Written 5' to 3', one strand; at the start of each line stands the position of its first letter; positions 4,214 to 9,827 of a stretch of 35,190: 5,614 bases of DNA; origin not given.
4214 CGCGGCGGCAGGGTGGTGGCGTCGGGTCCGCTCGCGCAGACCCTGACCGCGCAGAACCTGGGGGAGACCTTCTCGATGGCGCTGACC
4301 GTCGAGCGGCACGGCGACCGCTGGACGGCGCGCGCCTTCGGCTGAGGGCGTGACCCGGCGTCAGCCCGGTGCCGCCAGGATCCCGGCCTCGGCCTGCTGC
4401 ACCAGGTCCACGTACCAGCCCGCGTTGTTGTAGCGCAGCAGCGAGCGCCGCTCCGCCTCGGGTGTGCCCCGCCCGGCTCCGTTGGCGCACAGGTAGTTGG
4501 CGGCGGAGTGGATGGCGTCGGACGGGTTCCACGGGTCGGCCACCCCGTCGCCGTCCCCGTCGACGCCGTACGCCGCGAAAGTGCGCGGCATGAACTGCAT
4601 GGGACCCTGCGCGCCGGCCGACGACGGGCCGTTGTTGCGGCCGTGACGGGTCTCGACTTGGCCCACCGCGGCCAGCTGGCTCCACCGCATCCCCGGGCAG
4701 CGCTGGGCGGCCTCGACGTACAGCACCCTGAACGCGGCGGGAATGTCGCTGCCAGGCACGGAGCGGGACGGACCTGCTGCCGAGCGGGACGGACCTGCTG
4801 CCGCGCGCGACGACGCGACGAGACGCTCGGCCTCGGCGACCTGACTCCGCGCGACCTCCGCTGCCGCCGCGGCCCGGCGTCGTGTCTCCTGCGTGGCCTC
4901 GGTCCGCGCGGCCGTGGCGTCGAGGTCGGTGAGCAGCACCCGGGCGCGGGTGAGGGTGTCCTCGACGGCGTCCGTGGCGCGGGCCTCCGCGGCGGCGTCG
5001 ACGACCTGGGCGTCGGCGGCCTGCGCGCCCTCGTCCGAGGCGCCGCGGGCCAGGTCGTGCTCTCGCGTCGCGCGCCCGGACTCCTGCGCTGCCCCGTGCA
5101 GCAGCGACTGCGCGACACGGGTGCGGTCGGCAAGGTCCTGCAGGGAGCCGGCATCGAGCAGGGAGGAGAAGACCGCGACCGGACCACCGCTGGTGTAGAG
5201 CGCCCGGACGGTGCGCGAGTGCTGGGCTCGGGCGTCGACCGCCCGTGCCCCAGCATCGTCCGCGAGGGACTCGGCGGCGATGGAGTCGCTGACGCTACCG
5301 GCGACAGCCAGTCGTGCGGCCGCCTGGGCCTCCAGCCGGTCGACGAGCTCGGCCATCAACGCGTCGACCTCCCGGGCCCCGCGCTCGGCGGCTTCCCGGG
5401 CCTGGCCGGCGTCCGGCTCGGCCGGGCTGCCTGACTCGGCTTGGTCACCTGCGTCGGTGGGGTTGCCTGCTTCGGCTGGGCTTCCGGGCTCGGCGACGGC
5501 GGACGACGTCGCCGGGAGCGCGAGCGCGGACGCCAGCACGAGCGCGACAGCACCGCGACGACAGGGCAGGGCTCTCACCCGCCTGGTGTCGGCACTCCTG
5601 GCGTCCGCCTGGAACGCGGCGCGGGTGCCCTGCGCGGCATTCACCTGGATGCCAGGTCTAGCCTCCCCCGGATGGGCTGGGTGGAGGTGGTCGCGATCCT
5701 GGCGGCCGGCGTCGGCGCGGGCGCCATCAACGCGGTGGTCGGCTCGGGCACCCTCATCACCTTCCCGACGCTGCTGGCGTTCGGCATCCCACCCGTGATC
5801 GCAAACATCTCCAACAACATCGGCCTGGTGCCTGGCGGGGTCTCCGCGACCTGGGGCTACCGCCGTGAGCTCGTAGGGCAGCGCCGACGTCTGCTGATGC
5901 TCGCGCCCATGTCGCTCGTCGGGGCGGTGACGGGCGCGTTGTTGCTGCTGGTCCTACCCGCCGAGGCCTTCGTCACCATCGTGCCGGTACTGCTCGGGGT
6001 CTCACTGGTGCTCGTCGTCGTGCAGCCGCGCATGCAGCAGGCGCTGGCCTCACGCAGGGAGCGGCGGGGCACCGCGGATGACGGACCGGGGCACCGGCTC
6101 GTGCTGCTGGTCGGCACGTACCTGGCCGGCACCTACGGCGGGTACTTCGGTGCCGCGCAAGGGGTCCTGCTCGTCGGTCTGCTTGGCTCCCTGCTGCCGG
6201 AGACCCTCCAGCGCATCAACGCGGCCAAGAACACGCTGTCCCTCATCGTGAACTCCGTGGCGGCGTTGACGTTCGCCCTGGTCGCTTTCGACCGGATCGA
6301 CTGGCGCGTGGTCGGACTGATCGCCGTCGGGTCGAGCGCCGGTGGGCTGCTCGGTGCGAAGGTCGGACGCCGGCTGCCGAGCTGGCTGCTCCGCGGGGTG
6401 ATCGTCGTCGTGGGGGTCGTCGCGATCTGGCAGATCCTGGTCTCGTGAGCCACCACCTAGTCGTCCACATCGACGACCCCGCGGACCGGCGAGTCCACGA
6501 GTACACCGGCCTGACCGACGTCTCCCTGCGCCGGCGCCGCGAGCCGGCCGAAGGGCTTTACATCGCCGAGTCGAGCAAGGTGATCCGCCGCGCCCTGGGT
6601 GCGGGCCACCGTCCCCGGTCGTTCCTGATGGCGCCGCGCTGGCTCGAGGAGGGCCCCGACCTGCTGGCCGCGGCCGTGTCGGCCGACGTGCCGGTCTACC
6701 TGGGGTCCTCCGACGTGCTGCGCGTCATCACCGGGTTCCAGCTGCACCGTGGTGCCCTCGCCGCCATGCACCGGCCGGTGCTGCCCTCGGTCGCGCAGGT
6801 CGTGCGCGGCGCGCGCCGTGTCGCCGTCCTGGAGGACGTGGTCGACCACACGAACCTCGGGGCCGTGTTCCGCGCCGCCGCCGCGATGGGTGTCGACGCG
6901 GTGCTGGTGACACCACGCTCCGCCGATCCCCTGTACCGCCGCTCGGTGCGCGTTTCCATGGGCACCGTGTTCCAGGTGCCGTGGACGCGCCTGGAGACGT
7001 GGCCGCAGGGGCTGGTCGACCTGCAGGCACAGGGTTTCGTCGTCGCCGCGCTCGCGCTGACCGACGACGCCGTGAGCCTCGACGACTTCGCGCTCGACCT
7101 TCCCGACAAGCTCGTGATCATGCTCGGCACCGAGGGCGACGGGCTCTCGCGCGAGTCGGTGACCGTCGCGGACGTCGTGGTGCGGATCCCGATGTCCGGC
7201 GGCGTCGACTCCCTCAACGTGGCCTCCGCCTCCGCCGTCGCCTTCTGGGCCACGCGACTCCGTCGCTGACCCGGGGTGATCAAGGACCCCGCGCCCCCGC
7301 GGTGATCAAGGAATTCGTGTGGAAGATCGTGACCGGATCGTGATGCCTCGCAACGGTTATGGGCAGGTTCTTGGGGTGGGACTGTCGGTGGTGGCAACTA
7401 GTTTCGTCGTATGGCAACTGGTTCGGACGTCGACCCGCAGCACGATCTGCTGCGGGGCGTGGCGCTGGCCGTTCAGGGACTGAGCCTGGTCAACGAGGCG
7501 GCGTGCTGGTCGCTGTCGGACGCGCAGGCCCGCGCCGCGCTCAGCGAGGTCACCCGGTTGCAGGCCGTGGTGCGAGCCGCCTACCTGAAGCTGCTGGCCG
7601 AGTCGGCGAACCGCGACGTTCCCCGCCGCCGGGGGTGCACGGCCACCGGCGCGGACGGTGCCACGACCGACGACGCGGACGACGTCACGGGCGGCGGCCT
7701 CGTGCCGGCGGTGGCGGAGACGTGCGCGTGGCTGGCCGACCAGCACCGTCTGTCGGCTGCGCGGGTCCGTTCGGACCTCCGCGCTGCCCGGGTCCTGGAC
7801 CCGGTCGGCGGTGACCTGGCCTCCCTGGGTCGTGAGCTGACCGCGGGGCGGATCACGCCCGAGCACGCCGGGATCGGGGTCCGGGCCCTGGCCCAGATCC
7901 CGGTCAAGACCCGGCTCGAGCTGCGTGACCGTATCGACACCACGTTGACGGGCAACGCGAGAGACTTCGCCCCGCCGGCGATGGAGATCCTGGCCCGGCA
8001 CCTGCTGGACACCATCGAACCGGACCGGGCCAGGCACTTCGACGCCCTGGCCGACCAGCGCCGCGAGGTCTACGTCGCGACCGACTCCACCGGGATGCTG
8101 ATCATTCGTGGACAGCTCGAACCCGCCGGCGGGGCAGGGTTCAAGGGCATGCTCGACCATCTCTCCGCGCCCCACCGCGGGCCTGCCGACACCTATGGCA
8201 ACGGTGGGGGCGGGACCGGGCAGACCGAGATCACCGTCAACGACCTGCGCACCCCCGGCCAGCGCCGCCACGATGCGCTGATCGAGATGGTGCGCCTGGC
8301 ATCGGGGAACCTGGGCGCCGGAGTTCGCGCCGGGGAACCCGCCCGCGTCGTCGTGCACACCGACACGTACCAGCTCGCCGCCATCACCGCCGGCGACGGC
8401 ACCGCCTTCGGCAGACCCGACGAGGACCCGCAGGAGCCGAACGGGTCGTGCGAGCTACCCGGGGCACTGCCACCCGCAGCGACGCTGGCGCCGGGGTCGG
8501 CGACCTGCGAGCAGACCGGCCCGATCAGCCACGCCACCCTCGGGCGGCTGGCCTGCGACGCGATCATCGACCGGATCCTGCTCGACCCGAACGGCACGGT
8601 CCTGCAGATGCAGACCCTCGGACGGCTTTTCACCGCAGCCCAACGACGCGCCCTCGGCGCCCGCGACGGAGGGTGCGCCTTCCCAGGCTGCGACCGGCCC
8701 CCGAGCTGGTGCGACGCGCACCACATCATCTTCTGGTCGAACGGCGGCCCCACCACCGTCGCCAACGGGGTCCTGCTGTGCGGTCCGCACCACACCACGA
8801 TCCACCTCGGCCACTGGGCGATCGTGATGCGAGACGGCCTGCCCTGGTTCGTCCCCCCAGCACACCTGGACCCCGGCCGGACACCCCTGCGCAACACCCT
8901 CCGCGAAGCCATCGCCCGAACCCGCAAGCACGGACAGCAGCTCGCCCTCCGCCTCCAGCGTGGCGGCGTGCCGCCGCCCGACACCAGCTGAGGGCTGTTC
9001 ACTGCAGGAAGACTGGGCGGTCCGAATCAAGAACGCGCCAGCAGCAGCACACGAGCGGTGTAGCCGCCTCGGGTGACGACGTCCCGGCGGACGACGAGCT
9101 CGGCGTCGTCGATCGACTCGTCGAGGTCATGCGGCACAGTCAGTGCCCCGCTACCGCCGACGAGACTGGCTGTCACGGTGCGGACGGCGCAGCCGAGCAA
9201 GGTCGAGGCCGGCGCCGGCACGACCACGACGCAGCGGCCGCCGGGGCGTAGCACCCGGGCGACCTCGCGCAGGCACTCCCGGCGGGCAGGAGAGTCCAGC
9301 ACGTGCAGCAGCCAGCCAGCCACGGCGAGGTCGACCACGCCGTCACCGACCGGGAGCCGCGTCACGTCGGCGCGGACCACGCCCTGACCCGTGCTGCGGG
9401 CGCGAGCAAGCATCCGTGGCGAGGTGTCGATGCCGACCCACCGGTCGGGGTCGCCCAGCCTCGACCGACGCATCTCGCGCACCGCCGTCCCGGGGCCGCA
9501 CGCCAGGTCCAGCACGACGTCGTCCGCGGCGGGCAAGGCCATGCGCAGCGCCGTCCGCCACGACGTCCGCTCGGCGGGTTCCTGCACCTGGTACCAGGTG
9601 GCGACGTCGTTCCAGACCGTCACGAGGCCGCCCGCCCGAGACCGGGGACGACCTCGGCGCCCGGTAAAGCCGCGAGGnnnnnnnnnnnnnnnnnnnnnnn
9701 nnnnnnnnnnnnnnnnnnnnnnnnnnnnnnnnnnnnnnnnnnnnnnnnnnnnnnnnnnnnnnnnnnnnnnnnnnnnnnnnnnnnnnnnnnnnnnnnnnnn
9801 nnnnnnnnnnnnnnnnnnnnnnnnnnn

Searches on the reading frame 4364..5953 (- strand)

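Call 91: search_protein_families(library=pfam, proteins=[window:4364-5953:-], max_evalue=0.00001)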
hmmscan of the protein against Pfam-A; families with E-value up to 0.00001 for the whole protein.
window:4364-5953:- (530 aa): 2 families
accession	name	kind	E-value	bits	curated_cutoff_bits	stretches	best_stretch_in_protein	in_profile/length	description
PF13406.11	SLT_2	-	1.6e-16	60.8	24.3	1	444-498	151-206/292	Transglycosylase SLT domain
PF01464.25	SLT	-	3.5e-06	27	21.3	1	413-490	3-78/117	Transglycosylase SLT domain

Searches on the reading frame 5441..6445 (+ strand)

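Call 14: search_protein_families(library=pfam, proteins=[window:5441-6445:+])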
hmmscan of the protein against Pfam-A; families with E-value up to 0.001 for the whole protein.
window:5441-6445:+ (335 aa): 1 family
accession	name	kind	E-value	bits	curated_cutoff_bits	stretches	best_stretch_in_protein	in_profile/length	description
PF01925.25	TauE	-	1e-39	137.1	32.6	1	86-328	1-233/237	Sulfite exporter TauE/SafE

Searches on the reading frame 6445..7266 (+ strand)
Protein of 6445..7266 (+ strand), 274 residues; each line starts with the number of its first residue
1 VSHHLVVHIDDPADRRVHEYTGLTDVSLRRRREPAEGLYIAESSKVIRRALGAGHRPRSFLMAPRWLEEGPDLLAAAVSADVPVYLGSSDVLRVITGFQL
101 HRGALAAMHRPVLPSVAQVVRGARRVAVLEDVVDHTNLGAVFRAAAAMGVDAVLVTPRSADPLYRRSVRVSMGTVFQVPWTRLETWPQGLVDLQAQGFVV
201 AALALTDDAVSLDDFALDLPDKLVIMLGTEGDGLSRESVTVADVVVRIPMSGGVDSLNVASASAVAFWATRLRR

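Call 14: search_protein_families(library=pfam, proteins=[window:6445-7266:+])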
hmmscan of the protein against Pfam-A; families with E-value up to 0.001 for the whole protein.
window:6445-7266:+ (274 aa): 1 family
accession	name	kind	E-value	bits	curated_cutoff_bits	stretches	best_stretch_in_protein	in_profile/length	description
PF00588.24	SpoU_methylase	-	2.4e-35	122.1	29.7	1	126-267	3-141/142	SpoU rRNA Methylase family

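Call 87: search_protein_families(library=ncbifam, proteins=[window:6445-7266:+])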
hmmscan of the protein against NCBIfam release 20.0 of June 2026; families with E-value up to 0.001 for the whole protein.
window:6445-7266:+ (274 aa): 9 families
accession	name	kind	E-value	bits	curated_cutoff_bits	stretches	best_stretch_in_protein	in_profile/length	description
TIGR00186.1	rRNA_methyl_3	equivalog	2.6e-27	95.8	160.15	1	126-268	95-234/240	23S rRNA (guanosine(2251)-2'-O)-methyltransferase RlmB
NF008386.0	PRK11181.1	equivalog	9.1e-19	67.7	366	1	127-268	98-236/244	23S rRNA (guanosine(2251)-2'-O)-methyltransferase RlmB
NF008295.0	PRK11081.1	equivalog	7.5e-17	61.6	227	1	127-270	22-161/230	tRNA (guanosine(18)-2'-O)-methyltransferase TrmH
NF008117.0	PRK10864.1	equivalog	5.8e-16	58.6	267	1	115-265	184-333/344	tRNA/rRNA methyltransferase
NF000477.1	NshR_TsnR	equivalog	1.4e-12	47.6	425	1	72-268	64-258/266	NshR/TsnR family 23S rRNA methyltransferase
TIGR00050.1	rRNA_methyl_1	subfamily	1.2e-08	35.2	167.15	1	222-269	105-152/233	TrmJ/YjtD family RNA methyltransferase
NF000035.1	nosihep_NshR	exception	4.8e-07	29.5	500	1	106-268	100-258/274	NshR family nosiheptide/thiostrepton resistance 23S rRNA methyltransferase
TIGR00185.1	tRNA_yibK_trmL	equivalog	1.2e-05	25.3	190.6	1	136-268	13-142/154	tRNA (uridine(34)/cytosine(34)/5-carboxymethylaminomethyluridine(34)-2'-O)-methyltransferase TrmL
NF007752.0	PRK10433.1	equivalog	3.9e-05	23.3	212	1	223-268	108-153/228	tRNA/rRNA methyltransferase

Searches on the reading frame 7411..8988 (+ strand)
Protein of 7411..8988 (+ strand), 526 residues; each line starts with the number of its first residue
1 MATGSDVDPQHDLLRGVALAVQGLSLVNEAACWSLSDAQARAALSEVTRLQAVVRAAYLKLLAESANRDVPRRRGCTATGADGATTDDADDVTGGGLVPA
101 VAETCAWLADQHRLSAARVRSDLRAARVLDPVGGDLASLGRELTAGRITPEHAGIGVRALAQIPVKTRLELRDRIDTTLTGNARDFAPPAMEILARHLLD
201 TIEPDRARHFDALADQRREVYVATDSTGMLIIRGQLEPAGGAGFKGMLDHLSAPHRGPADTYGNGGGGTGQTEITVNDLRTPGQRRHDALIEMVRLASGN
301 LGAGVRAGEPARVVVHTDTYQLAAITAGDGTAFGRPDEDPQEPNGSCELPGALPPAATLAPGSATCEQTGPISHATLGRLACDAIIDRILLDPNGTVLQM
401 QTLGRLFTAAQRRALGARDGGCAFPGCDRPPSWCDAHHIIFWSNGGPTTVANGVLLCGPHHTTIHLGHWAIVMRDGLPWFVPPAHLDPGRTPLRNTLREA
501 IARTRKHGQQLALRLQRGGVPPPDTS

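Call 14: search_protein_families(library=pfam, proteins=[window:7411-8988:+])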
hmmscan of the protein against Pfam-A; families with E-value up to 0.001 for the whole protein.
window:7411-8988:+ (526 aa): 3 families
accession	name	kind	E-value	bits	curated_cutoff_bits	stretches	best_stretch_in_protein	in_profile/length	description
PF02720.22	DUF222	-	9.6e-35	120.8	24.4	1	101-419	36-306/306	Domain of unknown function (DUF222)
PF13391.12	HNH_2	-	3.4e-05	24.1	21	1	422-472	1-66/66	HNH endonuclease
PF01844.29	HNH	-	0.00065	20.2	21.4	0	432-463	12-43/47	HNH endonuclease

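Call 66: find_homologous_proteins(query=window:7411-8988:+, max_evalue=1e-30)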
Query window:7411-8988:+ (526 aa): 505 proteins with E <= 1e-30 among 8000 candidates; the best 120 are listed.
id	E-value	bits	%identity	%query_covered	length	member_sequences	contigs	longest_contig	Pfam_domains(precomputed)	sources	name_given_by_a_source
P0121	5.4e-266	902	80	98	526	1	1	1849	PF13391.13,PF02720.23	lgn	-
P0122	1.7e-223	761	99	64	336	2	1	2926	PF02720.23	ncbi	-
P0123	2.4e-214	731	68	98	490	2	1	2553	PF02720.23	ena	-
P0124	2.6e-191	655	63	98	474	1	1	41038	PF02720.23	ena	-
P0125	1.4e-178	613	60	100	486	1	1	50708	PF02720.23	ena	-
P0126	1.6e-168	580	58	100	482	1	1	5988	PF02720.23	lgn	-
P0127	9.6e-166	571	56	100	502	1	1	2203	PF13391.13,PF02720.23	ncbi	-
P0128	5.6e-159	548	55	100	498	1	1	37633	PF02720.23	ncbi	-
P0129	2.8e-140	487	51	98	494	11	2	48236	PF02720.23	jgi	-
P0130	1.9e-137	477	53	94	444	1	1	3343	PF02720.23,PF01844.30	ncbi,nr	ncbi:MAG TPA: DUF222 domain-containing protein, partial [Actinomycetales bacterium]|nr:DUF222 domain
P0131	3.3e-131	457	52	88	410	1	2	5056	PF02720.23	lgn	-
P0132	2.5e-128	447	53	86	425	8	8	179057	PF02720.23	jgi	jgi:hypothetical protein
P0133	4.2e-126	440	57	74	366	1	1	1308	PF02720.23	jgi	-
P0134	1.1e-106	376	46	92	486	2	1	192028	PF13391.13,PF02720.23,PF01844.30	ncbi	ncbi:hypothetical protein GCM10027047_12880 [Rhodococcus aerolatus]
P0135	2.9e-104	368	45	95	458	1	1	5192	PF13391.13,PF02720.23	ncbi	ncbi:MAG: DUF222 domain-containing protein [Mycobacteriaceae bacterium]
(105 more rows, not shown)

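Call 67: find_encoding_contigs(protein=P0122, flank=10000, max_places=3)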
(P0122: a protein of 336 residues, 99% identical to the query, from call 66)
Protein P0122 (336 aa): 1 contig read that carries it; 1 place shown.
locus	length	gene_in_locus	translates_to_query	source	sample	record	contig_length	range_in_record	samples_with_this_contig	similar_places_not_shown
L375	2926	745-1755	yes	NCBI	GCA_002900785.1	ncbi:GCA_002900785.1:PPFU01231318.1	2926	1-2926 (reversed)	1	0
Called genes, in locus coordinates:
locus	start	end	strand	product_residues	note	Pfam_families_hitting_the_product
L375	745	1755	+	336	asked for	PF02720:DUF222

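Call 68: find_encoding_contigs(protein=P0124, flank=10000, max_places=2)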
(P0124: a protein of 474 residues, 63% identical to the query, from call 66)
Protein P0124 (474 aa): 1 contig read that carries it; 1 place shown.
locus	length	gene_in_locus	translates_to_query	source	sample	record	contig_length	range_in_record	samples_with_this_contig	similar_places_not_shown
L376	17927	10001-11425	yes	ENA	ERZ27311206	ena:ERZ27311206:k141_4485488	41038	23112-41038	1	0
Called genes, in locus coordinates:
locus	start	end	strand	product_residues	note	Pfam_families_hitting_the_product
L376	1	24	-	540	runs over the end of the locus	PF00501:AMP-binding, PF13193:AMP-binding_C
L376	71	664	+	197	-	PF02627:CMD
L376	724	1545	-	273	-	-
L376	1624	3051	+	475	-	PF01425:Amidase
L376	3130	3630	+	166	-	PF01814:Hemerythrin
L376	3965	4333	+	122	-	PF13581:HATPase_c_2 (weak)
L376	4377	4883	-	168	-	PF01047:MarR, PF12802:MarR_2, PF13463:HTH_27 (weak)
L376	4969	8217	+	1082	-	PF02310:B12-binding, PF03308:MeaB, PF01642:MM_CoA_mutase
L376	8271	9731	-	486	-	PF00563:EAL, PF13426:PAS_9 (faint), PF08447:PAS_3 (faint), PF00989:PAS, PF08448:PAS_4 (weak), PF13188:PAS_8 (weak)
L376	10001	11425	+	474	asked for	PF02720:DUF222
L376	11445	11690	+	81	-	-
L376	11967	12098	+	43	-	-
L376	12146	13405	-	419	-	PF02844:GARS_N, PF01071:GARS_A, PF02222:ATP-grasp (weak), PF02843:GARS_C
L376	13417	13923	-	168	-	-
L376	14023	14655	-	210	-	PF13302:Acetyltransf_3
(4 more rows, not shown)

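Call 69: find_encoding_contigs(protein=P0125, flank=10000, max_places=2)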
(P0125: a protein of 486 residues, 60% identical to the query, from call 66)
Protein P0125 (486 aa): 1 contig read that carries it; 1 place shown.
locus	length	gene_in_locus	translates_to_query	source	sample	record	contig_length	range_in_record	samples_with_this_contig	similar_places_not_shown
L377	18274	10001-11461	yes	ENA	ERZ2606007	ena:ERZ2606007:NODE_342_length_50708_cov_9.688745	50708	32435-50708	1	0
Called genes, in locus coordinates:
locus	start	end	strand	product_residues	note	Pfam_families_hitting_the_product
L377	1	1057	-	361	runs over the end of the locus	PF04542:Sigma70_r2, PF04539:Sigma70_r3, PF04545:Sigma70_r4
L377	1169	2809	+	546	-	PF08378:NERD, PF13538:UvrD_C_2 (weak)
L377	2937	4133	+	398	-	PF02661:Fic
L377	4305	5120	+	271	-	-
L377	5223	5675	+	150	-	PF22551:TY-Chap1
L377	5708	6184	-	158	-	PF10604:Polyketide_cyc2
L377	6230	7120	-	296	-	PF13391:HNH_2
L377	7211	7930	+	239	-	PF01936:NYN, PF12872:OST-HTH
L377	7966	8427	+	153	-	PF04075:F420H2_quin_red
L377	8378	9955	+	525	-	PF00106:adh_short, PF13561:adh_short_C2 (faint)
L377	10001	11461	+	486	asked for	PF02720:DUF222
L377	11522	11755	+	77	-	-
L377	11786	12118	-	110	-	PF01850:PIN (faint)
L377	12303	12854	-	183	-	PF05685:Uma2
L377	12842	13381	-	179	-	-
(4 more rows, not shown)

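Call 76: find_related_loci(query=window:7411-8988:+, collection=viral_contigs, flank=3000)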
Query window:7411-8988:+ (526 aa) in viral_contigs; peptide patterns used: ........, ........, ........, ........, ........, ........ (x = any residue, [..] = any of these).
2 stretches matched a pattern, but none encodes a relative of the query by tblastn (E <= 1e-3).

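Call 87: search_protein_families(library=ncbifam, proteins=[window:7411-8988:+])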
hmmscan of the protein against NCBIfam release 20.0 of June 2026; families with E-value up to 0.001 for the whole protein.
window:7411-8988:+ (526 aa): 1 family
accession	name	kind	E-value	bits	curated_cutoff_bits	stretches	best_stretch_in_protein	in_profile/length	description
NF045808.1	PT-DNA_restrict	exception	4.7e-05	22.6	180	1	434-470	193-229/284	phosphorothioated DNA-binding restriction endonuclease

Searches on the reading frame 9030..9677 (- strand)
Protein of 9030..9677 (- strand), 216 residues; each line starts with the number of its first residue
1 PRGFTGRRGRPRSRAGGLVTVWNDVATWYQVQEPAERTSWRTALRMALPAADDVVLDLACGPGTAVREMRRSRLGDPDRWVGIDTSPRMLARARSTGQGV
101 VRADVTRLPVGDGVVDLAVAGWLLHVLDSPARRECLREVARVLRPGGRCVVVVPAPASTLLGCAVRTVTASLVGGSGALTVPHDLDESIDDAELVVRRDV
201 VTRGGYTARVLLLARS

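Call 91: search_protein_families(library=pfam, proteins=[window:9030-9677:-], max_evalue=0.00001)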
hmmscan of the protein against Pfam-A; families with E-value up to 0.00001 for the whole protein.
window:9030-9677:- (216 aa): 6 families
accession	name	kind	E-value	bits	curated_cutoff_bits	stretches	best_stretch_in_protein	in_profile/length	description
PF08241.18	Methyltransf_11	-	3.4e-19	69.7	21.2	1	56-151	1-95/95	Methyltransferase domain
PF13649.12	Methyltransf_25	-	5.7e-19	69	27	1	55-147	1-97/97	Methyltransferase domain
PF13847.12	Methyltransf_31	-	5e-13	49.4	27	1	52-155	4-113/145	Methyltransferase domain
PF08242.18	Methyltransf_12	-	7.3e-11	43.1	30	1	56-149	1-98/98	Methyltransferase domain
PF13489.12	Methyltransf_23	-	2.3e-07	31.1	27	1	49-157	20-122/164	Methyltransferase domain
PF01209.24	Ubie_methyltran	-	2.6e-06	27.4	20.1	1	46-152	42-152/233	ubiE/COQ5 methyltransferase family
